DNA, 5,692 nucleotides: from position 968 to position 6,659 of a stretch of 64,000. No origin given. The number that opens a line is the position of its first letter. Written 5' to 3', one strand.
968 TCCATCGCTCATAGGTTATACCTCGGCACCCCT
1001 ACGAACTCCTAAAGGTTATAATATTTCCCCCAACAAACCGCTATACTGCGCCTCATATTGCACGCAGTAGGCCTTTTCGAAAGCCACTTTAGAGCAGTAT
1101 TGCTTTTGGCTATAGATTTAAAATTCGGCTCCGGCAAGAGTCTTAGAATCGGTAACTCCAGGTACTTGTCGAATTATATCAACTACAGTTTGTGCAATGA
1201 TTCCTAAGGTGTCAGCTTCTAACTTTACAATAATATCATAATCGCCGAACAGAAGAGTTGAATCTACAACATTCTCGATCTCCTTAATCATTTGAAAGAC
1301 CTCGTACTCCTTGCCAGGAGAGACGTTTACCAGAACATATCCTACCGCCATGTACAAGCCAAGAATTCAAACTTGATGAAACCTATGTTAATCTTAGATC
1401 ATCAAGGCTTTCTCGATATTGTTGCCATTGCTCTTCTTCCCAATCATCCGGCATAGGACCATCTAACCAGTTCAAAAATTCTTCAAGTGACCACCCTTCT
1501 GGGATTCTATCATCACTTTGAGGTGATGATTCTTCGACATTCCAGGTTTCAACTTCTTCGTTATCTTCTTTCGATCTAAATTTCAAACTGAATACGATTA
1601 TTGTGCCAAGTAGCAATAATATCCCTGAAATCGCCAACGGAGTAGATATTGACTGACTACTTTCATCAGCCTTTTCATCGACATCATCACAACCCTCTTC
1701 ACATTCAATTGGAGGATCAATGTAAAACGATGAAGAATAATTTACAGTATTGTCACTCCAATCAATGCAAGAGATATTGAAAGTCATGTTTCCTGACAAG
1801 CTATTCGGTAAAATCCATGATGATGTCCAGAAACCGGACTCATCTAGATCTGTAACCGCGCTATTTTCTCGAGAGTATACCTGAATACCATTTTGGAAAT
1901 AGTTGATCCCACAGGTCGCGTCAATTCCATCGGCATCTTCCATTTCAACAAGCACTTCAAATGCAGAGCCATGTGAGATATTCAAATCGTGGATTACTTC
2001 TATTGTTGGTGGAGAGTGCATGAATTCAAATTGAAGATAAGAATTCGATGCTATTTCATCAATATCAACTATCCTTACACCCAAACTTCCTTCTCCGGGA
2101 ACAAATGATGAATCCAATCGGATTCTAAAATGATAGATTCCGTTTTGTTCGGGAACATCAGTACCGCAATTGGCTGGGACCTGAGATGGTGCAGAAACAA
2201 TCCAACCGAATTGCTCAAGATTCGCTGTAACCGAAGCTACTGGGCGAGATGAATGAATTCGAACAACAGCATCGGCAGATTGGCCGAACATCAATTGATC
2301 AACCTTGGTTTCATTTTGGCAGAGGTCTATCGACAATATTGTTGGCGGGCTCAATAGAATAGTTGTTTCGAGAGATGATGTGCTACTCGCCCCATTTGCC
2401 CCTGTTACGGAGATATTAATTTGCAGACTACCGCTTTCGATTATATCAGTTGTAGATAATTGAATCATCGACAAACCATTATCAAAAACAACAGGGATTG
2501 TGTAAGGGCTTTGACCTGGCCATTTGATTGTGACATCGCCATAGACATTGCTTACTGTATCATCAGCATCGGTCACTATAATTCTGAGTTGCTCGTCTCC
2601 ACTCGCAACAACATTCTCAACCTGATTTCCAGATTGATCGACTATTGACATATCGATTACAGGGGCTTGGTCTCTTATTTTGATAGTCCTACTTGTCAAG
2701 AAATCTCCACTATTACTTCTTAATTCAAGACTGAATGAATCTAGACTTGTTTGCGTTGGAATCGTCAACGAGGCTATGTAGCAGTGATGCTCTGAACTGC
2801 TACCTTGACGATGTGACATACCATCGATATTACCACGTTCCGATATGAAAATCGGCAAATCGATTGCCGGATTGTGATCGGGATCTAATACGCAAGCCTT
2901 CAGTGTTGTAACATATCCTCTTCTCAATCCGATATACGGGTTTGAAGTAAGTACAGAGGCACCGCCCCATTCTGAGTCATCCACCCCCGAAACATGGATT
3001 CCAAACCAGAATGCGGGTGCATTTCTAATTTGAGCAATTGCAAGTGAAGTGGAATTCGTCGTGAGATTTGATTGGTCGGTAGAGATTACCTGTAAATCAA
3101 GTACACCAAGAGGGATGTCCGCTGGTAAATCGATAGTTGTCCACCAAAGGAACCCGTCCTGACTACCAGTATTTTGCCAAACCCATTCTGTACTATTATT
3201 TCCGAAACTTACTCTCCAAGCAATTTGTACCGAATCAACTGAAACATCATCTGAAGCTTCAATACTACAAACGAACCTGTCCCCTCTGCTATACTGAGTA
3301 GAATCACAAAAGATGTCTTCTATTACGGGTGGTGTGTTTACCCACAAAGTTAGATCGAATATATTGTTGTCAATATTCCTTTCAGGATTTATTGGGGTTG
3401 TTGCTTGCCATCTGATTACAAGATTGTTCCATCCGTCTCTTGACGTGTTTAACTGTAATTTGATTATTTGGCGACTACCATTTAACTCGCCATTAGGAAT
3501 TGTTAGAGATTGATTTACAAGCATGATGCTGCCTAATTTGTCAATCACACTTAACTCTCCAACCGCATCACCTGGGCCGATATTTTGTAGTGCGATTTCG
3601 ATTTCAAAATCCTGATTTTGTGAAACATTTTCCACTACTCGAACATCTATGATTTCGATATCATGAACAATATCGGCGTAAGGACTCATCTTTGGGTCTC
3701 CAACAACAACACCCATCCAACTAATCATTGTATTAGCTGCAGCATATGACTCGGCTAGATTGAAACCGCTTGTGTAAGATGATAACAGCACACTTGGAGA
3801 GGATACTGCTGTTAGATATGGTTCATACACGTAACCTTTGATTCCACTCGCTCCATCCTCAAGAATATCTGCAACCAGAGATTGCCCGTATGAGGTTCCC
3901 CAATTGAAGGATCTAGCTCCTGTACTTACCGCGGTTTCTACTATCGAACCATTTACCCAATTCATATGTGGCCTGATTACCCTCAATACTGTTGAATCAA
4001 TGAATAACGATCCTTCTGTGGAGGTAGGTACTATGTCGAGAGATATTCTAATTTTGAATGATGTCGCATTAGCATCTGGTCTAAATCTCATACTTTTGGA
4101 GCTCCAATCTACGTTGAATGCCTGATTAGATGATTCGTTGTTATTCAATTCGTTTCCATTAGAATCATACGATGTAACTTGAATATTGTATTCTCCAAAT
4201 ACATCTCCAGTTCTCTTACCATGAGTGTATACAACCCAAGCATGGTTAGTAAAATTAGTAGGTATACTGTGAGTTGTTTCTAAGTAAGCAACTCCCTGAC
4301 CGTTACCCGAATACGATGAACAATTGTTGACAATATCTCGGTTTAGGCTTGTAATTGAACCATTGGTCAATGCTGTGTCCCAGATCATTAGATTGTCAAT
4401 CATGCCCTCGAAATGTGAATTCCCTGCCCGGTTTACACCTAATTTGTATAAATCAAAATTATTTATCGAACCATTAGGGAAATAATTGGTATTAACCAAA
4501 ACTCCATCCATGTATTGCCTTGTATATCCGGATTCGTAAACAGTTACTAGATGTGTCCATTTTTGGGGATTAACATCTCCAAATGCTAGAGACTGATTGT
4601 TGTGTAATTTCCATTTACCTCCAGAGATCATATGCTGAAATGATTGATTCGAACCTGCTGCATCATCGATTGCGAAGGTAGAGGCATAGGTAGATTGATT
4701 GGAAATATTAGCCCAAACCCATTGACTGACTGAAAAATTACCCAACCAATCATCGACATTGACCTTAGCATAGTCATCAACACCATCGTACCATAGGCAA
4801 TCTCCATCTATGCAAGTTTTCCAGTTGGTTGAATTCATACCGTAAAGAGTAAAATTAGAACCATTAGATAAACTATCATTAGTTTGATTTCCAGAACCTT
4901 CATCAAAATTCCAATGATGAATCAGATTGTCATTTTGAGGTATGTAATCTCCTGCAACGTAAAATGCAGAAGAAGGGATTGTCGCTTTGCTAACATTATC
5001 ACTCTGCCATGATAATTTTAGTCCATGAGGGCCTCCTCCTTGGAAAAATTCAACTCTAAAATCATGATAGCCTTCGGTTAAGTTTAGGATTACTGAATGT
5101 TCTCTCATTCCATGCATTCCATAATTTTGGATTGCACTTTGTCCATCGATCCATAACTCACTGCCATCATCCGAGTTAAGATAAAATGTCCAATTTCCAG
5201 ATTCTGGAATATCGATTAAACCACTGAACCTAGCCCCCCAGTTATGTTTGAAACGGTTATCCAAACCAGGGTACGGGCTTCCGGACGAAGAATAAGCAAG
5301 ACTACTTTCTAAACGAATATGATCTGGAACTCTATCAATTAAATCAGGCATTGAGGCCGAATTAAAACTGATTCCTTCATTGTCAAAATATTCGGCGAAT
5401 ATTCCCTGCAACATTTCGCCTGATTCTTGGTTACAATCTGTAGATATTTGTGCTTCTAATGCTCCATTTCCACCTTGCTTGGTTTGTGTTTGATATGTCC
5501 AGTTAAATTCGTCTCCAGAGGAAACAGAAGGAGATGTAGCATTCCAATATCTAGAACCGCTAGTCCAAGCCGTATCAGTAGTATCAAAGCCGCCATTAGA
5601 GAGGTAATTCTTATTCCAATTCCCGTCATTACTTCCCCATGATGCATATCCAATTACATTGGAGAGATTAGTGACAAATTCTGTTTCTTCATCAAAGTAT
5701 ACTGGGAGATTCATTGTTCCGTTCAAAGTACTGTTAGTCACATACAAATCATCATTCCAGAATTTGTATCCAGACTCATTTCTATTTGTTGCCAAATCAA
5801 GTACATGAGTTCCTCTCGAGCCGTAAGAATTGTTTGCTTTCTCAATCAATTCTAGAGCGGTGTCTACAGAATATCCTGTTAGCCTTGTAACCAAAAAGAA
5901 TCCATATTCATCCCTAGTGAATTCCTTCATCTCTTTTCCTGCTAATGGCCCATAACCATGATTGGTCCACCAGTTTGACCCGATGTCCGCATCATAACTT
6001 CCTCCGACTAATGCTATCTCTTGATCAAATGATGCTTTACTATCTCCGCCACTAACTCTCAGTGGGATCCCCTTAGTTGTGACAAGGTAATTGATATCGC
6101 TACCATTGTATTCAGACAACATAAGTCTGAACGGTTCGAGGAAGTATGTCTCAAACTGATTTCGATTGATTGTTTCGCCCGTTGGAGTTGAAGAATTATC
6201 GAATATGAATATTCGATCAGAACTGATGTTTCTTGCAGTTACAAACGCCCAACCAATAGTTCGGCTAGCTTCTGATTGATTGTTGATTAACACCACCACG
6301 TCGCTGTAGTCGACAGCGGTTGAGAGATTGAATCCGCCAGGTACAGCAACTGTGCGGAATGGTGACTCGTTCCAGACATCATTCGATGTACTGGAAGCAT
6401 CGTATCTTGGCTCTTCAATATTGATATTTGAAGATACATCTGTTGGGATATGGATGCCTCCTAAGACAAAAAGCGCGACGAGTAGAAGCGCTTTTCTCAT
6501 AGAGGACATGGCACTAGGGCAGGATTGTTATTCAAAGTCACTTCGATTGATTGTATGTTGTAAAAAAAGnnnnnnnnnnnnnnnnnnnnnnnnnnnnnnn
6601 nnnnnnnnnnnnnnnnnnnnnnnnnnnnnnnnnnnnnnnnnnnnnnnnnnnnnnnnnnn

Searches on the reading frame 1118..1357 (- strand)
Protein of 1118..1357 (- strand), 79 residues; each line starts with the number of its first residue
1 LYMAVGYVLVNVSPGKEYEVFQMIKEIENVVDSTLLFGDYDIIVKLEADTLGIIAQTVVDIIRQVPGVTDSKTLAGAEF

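Call 96: search_protein_families(library=pfam, proteins=[window:1118-1357:-], max_evalue=0.001)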
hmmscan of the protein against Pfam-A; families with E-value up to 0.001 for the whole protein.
window:1118-1357:- (79 aa): 1 family
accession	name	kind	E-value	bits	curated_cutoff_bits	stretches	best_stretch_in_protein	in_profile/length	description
PF01037.27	AsnC_trans_reg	-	3.5e-09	36.9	25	1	8-73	1-67/73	Lrp/AsnC ligand binding domain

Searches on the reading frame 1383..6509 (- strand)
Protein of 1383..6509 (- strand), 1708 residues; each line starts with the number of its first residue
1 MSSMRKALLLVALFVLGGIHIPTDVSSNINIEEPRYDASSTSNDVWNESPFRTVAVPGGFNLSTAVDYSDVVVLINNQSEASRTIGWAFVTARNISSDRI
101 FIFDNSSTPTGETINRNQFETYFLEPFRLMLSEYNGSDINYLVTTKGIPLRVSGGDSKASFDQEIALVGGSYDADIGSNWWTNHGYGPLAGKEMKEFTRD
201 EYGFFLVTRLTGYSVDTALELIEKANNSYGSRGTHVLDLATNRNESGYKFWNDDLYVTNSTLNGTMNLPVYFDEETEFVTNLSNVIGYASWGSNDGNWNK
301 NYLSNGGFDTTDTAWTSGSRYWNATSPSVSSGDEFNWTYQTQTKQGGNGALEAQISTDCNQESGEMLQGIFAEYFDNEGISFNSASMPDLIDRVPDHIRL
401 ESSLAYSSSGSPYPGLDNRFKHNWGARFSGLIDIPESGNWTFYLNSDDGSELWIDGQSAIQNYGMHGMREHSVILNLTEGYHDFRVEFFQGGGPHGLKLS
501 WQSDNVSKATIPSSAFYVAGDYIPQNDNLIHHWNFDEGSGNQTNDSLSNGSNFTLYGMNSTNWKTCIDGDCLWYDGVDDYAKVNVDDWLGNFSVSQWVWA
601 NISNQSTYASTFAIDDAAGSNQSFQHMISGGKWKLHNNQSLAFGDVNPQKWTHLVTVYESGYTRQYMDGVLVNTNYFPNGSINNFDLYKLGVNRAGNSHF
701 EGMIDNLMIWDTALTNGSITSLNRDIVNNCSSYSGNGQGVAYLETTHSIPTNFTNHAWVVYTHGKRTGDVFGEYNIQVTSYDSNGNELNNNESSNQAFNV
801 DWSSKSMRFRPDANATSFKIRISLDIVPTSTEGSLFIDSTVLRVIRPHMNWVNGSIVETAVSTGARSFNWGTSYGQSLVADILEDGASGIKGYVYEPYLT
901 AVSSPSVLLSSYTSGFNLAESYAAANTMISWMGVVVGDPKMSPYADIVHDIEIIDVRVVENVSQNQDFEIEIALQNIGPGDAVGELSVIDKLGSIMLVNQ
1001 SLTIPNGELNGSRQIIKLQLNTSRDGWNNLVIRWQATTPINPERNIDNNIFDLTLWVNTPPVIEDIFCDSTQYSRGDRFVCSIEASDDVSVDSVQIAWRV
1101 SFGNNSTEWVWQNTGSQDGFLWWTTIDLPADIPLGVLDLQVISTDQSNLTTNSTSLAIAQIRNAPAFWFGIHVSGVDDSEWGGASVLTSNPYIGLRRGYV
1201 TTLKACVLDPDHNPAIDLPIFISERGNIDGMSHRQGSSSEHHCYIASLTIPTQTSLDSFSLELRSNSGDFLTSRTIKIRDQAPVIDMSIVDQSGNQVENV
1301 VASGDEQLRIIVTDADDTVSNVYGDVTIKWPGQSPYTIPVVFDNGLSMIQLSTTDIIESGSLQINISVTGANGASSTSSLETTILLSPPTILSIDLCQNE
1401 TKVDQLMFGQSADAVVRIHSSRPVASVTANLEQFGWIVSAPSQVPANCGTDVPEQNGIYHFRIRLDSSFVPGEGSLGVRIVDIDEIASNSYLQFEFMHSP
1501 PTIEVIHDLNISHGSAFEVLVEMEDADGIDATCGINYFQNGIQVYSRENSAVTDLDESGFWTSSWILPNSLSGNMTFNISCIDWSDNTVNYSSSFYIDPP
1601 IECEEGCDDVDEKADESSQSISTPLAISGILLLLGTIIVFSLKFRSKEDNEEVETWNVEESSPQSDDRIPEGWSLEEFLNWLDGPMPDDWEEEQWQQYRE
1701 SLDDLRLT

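Call 7: search_protein_families(library=pfam, proteins=[window:1383-6509:-], max_evalue=0.01)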
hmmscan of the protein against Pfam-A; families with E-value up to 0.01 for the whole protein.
window:1383-6509:- (1708 aa): 3 families
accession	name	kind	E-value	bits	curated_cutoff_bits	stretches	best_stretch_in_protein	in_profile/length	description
PF07691.17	PA14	-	3.8e-18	66.1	24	1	422-513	44-145/147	PA14 domain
PF13385.13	Laminin_G_3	-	4.9e-14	53.2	27.6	1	575-719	1-150/151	Concanavalin A-like lectin/glucanases superfamily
PF15418.12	DUF4625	-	0.006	17.3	27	0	1059-1150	12-122/131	Domain of unknown function (DUF4625)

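Call 10: search_protein_families(library=ncbifam, proteins=[window:1383-6509:-], max_evalue=0.1)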
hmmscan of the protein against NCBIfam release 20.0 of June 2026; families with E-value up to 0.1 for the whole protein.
window:1383-6509:- (1708 aa): 1 family
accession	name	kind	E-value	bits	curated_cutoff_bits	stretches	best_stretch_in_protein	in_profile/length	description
TIGR03790.1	TIGR03790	subfamily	1.9e-33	116.3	67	2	70-297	2-229/316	TIGR03790 family protein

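Call 51: search_protein_families(library=pfam, proteins=[window:1383-6509:-], max_evalue=10)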
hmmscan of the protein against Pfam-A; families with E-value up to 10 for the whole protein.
window:1383-6509:- (1708 aa): 5 families
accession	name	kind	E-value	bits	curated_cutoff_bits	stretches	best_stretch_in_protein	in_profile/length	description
PF07691.17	PA14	-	3.8e-18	66.1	24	1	422-513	44-145/147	PA14 domain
PF13385.13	Laminin_G_3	-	4.9e-14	53.2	27.6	1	575-719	1-150/151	Concanavalin A-like lectin/glucanases superfamily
PF15418.12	DUF4625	-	0.006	17.3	27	1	1059-1150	12-122/131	Domain of unknown function (DUF4625)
PF10528.15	GLEYA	-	0.028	15.1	26.2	1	428-466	5-43/91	GLEYA domain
PF18705.7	DUF5643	-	0.13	12.7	34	1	773-826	46-99/115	Family of unknown function (DUF5643)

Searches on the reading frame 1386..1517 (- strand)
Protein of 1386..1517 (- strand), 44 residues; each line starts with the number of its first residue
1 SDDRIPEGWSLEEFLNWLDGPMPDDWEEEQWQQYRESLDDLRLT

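Call 36: search_protein_representatives(protein=window:1386-1517:-)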
Query: 44 residues. Proteins with E-value up to 0.001 (for the whole library): 36; up to 1e-10: 8; up to 1e-30: 0. The best 36 are listed.
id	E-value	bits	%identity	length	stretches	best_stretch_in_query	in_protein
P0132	1.4e-16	75.3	86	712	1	1-43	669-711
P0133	8.5e-16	72.8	83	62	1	2-42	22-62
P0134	1.5e-14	68.9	83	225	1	2-42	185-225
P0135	3.5e-14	67.8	78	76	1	2-42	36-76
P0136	6.6e-14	66.9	78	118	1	2-42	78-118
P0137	7.6e-14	66.7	76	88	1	2-42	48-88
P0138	1.4e-12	62.8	76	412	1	2-42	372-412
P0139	1.9e-12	62.4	68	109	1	2-42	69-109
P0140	1.9e-10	56.2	60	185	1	2-41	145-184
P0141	4.0e-08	48.9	64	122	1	3-35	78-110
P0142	1.4e-07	47.2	56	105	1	2-42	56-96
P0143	2.9e-07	46.2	54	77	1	2-42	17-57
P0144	6.0e-07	45.3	60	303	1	3-37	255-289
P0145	7.1e-07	45.0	55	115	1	4-36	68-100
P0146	7.7e-07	44.9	53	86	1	3-36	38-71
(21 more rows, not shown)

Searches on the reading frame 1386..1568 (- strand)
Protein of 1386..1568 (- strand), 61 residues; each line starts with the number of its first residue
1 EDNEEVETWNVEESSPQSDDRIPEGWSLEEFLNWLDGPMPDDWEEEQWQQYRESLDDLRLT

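Call 28: find_homologous_proteins(query=window:1386-1568:-, max_evalue=10)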
Query seq(61 aa) (61 aa): 11 proteins with E <= 10 among 11 candidates.
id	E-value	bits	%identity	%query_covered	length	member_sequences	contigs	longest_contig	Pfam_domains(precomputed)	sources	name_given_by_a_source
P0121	5.0e-23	98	75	100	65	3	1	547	-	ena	-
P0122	1.5e-19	87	71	92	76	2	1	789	-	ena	-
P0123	2.3e-19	87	71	95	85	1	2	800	-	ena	-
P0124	2.6e-19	86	71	90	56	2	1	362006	-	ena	-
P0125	5.1e-19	85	69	95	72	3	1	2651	-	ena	-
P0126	1.3e-18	84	68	93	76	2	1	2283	-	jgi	-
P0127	3.5e-18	83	70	92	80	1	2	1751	-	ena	-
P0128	6.5e-18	82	66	95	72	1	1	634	-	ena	-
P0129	3.0e-16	77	71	90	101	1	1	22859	-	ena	-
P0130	1.4e-15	75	78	67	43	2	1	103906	-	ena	-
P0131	6.9e-15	72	73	72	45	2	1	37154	-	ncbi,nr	ncbi:MAG: hypothetical protein CM15mP9_3330 [Methanobacteriota archaeon]|nr:MAG: hypothetical protei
